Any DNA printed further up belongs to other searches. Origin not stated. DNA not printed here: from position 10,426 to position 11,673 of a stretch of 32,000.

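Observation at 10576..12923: ART - small ORF - ARH cassette: candidate reversible ADP-ribosylation toxin/antidote, defence or switch module in a haloarchaeon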

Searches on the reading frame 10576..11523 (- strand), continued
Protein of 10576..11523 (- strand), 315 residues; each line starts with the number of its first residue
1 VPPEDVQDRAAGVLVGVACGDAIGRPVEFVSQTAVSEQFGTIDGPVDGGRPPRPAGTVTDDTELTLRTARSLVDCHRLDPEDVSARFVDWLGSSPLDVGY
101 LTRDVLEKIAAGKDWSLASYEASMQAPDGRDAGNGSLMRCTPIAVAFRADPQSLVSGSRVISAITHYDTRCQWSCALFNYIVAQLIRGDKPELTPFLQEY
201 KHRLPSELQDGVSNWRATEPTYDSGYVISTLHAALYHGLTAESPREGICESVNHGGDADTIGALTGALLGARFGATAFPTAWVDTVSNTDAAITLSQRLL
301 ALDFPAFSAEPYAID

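Call 95: get_annotated_region(hit=H9, flank=3000)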
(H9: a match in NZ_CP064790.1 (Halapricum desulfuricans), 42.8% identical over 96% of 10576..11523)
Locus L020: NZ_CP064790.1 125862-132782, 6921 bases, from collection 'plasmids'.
description: Halapricum desulfuricans strain HSR-Bgl plasmid pHSR-Bgl01, complete sequence
organism: Halapricum desulfuricans (NCBI taxid 2841257)
taxonomy: Archaea; Euryarchaeota; Halobacteria; Halobacteriales; Haloarculaceae; Halapricum; Halapricum desulfuricans
host: -; source: Baskunchak hypersaline lake; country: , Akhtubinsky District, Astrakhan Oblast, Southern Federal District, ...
typing (MOB-suite, as given by PLSDB): non-mobilizable; mating-pair formation MPF_T
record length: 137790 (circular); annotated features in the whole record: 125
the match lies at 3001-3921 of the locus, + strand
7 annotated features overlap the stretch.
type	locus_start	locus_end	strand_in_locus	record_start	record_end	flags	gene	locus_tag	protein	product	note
CDS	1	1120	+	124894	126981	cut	-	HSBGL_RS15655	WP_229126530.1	VWA domain-containing protein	-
CDS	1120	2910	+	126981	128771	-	-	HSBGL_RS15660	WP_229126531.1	HEAT repeat domain-containing protein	-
CDS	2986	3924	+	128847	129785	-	-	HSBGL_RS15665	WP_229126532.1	ADP-ribosylglycohydrolase family protein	-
CDS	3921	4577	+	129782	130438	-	-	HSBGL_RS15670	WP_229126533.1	metallophosphoesterase family protein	-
CDS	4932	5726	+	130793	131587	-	-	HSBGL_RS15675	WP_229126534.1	hypothetical protein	-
CDS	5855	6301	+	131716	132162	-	-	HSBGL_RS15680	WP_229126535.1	hypothetical protein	-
CDS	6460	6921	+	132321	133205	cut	-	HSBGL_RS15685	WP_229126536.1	hypothetical protein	-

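Call 96: get_annotated_region(hit=H11, flank=3000)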
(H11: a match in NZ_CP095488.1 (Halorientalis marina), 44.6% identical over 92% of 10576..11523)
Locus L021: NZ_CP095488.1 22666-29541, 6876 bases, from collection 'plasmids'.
description: Halorientalis marina strain GDY88 plasmid unnamed1, complete sequence
organism: Halorientalis marina (NCBI taxid 2931976)
taxonomy: Archaea; Euryarchaeota; Halobacteria; Halobacteriales; Haloarculaceae; Halorientalis; Halorientalis marina
host: -; source: cell culture,salt; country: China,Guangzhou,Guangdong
typing (MOB-suite, as given by PLSDB): non-mobilizable
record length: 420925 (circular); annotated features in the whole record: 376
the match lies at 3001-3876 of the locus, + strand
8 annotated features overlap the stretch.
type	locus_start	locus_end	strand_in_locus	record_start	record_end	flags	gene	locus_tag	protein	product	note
CDS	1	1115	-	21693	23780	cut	-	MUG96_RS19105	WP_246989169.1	VWA domain-containing protein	-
CDS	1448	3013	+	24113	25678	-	-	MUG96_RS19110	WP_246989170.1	AAA family ATPase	-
CDS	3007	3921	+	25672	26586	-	-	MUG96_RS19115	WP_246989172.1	ADP-ribosylglycohydrolase family protein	-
CDS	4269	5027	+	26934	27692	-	-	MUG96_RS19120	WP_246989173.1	bacterio-opsin activator domain-containing protein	-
CDS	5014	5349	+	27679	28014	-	-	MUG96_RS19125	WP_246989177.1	thioredoxin family protein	-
CDS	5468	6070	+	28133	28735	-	-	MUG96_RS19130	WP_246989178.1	carboxymuconolactone decarboxylase family protein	-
CDS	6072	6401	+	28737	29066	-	trxA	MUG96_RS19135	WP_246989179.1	thioredoxin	-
CDS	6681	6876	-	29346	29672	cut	-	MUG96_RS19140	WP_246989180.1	hypothetical protein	-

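Call 97: get_annotated_region(hit=H12, flank=3000)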
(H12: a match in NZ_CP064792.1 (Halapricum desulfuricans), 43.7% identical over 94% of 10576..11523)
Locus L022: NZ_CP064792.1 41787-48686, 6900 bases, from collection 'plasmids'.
description: Halapricum desulfuricans strain HSR-Est plasmid pHSR-Est01, complete sequence
organism: Halapricum desulfuricans (NCBI taxid 2841257)
taxonomy: Archaea; Euryarchaeota; Halobacteria; Halobacteriales; Haloarculaceae; Halapricum; Halapricum desulfuricans
host: -; source: Elton hypersaline lake; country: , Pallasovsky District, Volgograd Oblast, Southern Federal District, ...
typing (MOB-suite, as given by PLSDB): non-mobilizable
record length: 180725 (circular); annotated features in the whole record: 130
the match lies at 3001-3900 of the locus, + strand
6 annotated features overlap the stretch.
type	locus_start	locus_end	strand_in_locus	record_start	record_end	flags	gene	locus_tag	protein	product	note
CDS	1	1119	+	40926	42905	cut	-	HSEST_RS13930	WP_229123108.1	VWA domain-containing protein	-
CDS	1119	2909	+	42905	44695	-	-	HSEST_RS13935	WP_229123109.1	HEAT repeat domain-containing protein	-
CDS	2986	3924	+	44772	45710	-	-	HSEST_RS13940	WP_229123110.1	ADP-ribosylglycohydrolase family protein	-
CDS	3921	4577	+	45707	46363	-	-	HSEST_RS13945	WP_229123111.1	metallophosphoesterase family protein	-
CDS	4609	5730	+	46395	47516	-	-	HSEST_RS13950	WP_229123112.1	hypothetical protein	-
CDS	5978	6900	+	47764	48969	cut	-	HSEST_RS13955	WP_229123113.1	transposase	-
